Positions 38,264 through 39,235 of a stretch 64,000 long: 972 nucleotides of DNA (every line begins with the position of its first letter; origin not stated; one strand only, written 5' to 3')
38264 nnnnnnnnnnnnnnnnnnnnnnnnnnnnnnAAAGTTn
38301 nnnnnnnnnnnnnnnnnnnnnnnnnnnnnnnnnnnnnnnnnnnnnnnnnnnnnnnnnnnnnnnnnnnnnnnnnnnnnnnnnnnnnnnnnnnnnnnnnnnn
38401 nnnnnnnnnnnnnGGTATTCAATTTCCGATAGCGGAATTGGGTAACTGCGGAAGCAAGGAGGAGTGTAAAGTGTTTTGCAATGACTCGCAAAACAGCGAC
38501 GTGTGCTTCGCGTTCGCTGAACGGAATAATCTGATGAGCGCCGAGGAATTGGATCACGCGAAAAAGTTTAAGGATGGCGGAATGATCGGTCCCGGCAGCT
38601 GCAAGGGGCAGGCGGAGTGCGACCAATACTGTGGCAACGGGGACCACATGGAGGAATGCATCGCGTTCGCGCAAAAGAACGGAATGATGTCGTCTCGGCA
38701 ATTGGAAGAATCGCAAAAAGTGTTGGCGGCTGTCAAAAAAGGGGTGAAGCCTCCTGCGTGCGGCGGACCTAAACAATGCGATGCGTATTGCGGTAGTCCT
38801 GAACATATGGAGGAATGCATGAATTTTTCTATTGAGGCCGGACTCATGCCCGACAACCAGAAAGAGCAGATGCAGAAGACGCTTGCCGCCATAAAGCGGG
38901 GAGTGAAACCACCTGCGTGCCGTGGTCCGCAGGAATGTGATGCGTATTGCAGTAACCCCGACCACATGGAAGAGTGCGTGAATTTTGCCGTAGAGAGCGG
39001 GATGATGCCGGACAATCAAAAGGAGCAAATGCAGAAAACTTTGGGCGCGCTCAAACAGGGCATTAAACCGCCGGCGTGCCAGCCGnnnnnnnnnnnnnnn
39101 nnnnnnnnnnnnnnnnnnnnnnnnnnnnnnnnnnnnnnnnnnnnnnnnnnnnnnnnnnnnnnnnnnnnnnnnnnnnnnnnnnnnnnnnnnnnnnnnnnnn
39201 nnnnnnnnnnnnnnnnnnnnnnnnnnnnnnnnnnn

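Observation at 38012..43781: Surface-protein cluster: small secreted protein, 890-aa Cys-rich HMEEC-repeat protein and 920-aa Ig-repeat protein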

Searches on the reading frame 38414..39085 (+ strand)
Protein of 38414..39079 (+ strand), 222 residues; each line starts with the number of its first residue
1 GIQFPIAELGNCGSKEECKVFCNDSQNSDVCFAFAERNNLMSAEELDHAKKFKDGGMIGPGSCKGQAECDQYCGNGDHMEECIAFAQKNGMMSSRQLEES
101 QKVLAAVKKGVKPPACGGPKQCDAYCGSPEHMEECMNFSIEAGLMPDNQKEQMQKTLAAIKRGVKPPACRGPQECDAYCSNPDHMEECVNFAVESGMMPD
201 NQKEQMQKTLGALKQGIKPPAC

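Call 6: find_homologous_proteins(query=window:38414-39079:+, max_evalue=0.001)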
Query seq(222 aa) (222 aa): 68 proteins with E <= 0.001 among 148 candidates.
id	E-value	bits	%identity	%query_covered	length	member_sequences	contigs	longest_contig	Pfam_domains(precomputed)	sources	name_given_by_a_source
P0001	4.2e-163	558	72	100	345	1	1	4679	-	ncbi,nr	ncbi:MAG: hypothetical protein PHW12_05095, partial [Smithella sp.]|nr:hypothetical protein [Smithel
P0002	1.1e-117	410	52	100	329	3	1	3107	-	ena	-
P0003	4.4e-116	404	67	96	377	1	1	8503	-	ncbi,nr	ncbi:MAG: hypothetical protein HZC04_02230 [Candidatus Lloydbacteria bacterium]|nr:hypothetical prot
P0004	2.1e-111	389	56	100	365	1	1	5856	-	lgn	-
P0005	3.5e-111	388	50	100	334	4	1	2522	-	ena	-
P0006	8.6e-106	371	52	100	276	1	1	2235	-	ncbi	ncbi:MAG: hypothetical protein AAB723_01550, partial [Patescibacteria group bacterium]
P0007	1.1e-104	367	40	100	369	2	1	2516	-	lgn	-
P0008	1.8e-98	347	61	100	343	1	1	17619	-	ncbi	-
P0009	3.1e-96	339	52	100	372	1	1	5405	-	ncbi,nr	ncbi:MAG: hypothetical protein Q8O66_01935 [bacterium]|nr:hypothetical protein [bacterium]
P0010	6.6e-88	312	50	95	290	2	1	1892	-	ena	-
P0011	9.7e-87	308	50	96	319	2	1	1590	-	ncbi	-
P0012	3.1e-83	297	47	100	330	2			-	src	-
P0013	4.5e-82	293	71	82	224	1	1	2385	-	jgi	-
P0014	1.5e-78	282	52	95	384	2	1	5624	-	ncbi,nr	ncbi:hypothetical protein HYT04_01015 [Candidatus Kaiserbacteria bacterium]|nr:hypothetical protein 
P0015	5.0e-78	280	45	100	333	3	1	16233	-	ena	-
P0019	2.2e-74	268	55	93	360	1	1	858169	-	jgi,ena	-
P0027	1.4e-67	246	48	92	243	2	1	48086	-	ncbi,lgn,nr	ncbi:hypothetical protein HYW73_00900 [Candidatus Nomurabacteria bacterium]|nr:hypothetical protein 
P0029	7.7e-67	243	38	100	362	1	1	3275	-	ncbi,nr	ncbi:MAG: hypothetical protein QF775_00145, partial [archaeon]|nr:hypothetical protein [archaeon]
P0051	2.7e-50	189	50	73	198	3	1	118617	-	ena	-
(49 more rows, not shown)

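Call 20: find_encoding_contigs(protein=P0019, flank=8000, max_places=2)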
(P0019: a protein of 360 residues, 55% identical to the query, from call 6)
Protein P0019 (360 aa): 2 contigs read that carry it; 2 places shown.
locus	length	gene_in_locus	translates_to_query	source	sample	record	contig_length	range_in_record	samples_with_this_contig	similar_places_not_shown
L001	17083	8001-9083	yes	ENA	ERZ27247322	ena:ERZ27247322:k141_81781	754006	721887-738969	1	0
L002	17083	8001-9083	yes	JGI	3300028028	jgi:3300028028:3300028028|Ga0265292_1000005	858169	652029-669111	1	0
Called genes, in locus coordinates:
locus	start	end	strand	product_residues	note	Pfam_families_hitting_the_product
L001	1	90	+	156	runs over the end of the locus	-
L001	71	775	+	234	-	PF00535:Glycos_transf_2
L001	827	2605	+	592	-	PF01807:Zn_ribbon_DnaG, PF08275:DNAG_N, PF01751:Toprim, PF13155:Toprim_2, PF13662:Toprim_4, PF10410:DnaB_bind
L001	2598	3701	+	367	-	PF03979:Sigma70_r1_1, PF00140:Sigma70_r1_2, PF04542:Sigma70_r2, PF04539:Sigma70_r3, PF04545:Sigma70_r4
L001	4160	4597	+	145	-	-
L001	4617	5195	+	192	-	-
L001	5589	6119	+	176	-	-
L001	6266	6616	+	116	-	-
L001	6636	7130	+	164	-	-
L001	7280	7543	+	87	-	-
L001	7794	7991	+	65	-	-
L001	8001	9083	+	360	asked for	-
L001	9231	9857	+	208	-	-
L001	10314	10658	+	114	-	PF18924:DUF5674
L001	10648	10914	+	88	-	-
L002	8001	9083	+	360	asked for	-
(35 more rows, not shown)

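Call 26: find_encoding_contigs(protein=P0027, flank=6000, max_places=2)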
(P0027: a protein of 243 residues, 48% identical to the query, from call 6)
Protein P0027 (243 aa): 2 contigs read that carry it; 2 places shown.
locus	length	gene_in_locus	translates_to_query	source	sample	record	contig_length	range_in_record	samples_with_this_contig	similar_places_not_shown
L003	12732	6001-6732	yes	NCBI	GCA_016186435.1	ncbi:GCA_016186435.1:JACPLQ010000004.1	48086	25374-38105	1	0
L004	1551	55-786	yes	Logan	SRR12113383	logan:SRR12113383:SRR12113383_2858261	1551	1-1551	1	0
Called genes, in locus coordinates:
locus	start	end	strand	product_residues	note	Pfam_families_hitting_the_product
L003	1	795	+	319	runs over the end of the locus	PF13518:HTH_28 (weak), PF13565:HTH_32 (weak), PF00665:rve, PF13683:rve_3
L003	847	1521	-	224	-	PF04402:SIMPL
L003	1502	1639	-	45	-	-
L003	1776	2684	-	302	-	PF06983:3-dmu-9_3-mt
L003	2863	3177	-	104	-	-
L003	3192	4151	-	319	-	PF00188:CAP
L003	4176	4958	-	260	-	PF02618:YceG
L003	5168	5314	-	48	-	-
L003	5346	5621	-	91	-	PF00708:Acylphosphatase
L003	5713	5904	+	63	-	-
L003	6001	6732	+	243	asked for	-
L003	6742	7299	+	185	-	-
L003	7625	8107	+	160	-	PF01936:NYN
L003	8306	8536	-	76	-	-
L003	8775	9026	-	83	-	-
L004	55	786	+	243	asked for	-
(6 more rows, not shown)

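Call 27: find_encoding_contigs(protein=P0051, flank=6000, max_places=2)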
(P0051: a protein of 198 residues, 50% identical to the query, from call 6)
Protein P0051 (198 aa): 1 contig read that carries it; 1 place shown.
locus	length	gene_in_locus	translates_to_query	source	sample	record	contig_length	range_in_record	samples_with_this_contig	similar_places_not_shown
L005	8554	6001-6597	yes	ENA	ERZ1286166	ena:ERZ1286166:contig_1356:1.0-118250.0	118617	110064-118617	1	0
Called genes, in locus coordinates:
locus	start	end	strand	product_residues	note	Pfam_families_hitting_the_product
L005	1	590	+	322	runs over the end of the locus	PF00004:AAA, PF16193:AAA_assoc_2, PF12002:MgsA_C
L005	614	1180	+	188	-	PF01035:DNA_binding_1, PF01300:Sua5_yciO_yrdC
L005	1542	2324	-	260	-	PF00950:ABC-3, PF01032:FecCD (weak)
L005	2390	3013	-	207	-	PF00005:ABC_tran, PF13304:AAA_21 (weak)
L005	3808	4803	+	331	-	PF00188:CAP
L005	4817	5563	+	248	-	PF01479:S4, PF00849:PseudoU_synth_2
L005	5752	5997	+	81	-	-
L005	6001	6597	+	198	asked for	-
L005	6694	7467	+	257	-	-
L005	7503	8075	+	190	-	PF12705:PDDEXK_1 (weak)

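Call 60: search_protein_families(library=pfam, proteins=[P0002, P0005, P0009, P0014, P0029], max_evalue=0.1)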
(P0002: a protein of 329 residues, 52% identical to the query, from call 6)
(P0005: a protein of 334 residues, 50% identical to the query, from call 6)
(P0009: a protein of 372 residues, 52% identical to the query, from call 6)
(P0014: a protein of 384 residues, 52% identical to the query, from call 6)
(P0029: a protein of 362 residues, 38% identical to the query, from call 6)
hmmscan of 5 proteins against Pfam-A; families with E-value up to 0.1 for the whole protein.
P0002 (329 aa): 2 families
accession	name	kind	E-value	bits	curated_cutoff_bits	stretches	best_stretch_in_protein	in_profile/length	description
PF20924.2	RLIP76_Ral-bd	-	0.026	15.1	24.5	0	126-145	27-46/49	RLIP76, Ral binding domain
PF25052.1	AtDEF-like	-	0.096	13.4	25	0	5-73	7-72/79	Defensin-like family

P0005 (334 aa): 1 family
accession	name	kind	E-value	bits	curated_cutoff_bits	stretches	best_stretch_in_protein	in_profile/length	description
PF21299.2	ADAM10_Cys-rich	-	0.099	13.8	28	0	206-226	2-22/56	ADAM10, cysteine-rich domain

P0009 (372 aa): 2 families
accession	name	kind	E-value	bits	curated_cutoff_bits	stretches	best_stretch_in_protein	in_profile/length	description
PF25052.1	AtDEF-like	-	0.063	14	25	1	5-63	5-65/79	Defensin-like family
PF02348.25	CTP_transf_3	-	0.071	13.3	22.6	0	149-194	38-83/217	Cytidylyltransferase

P0014 (384 aa): 1 family
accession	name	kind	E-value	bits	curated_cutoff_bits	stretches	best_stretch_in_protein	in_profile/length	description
PF25052.1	AtDEF-like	-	0.034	14.9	25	1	14-70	10-71/79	Defensin-like family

P0029 (362 aa): 1 family
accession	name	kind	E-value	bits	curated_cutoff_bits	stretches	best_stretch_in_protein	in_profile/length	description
PF25052.1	AtDEF-like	-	0.013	16.2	25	0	198-221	36-59/79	Defensin-like family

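Call 91: search_dna_similar(query=window:38435-39085:+, collection=phages, mode=protein, max_evalue=0.001, max_rows=10)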
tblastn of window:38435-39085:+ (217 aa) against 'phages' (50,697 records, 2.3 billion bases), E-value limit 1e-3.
No match.

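Call 92: search_dna_similar(query=window:38435-39085:+, collection=plasmids, mode=protein, max_evalue=0.001, max_rows=10)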
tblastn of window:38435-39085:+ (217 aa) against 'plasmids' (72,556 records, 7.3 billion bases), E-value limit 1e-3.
No match.

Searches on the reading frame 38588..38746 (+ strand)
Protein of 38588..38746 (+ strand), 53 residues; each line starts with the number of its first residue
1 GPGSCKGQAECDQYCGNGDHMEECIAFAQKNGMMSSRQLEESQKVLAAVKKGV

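Call 51: search_solved_structures(query=A3, max_evalue=10, show_alignments=3)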
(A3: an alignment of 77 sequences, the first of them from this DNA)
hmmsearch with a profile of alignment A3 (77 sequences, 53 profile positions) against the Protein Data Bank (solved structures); distinct sequences matched with E-value up to 10: 2.
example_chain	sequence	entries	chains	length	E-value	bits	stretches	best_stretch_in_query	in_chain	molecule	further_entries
2a2f_X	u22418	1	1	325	0.84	12.9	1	16-47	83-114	Exocyst complex component Sec15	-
5fmn_A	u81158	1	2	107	0.93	12.8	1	19-46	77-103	INRS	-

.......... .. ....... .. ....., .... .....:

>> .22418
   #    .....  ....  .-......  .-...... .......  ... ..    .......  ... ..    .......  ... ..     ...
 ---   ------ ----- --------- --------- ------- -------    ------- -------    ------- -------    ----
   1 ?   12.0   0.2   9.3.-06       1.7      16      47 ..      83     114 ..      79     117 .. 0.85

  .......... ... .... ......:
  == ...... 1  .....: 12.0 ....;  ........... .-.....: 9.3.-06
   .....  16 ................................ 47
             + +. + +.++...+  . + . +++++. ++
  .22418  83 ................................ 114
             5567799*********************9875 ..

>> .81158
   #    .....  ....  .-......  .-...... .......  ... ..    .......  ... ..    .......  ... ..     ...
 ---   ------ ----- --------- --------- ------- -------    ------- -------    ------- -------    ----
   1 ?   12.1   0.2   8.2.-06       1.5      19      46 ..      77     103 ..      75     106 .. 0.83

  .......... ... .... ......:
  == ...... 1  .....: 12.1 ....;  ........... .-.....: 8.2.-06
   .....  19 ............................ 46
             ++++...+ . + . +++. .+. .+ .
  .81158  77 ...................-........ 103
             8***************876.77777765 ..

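Call 54: search_protein_representatives(alignment_id=A3)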
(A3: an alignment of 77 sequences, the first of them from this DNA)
Query: 77 sequences, 53 profile positions. Proteins with E-value up to 0.001 (for the whole library): 1864; up to 1e-10: 1595; up to 1e-30: 1034. The best 150 are listed.
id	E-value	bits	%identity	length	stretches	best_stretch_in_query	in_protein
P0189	2.7e-169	565.3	-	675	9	1-53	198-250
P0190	1.0e-168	563.5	-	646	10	1-53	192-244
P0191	1.6e-163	546.8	-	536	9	1-53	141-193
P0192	5.4e-153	513.1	-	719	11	1-53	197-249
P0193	2.6e-152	510.9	-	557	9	2-52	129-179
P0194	2.4e-151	507.8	-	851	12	1-53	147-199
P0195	6.1e-149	500.1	-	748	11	1-47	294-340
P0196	5.1e-148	497.2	-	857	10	1-49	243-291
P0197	1.2e-146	492.8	-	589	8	1-53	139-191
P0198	8.2e-145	486.9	-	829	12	1-52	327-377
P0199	6.1e-144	484.1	-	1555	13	1-47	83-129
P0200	6.6e-143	480.8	-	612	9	2-49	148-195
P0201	3.5e-142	478.5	-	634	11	1-53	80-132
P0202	1.1e-139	470.4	-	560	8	1-53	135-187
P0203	2.2e-138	466.3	-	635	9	1-53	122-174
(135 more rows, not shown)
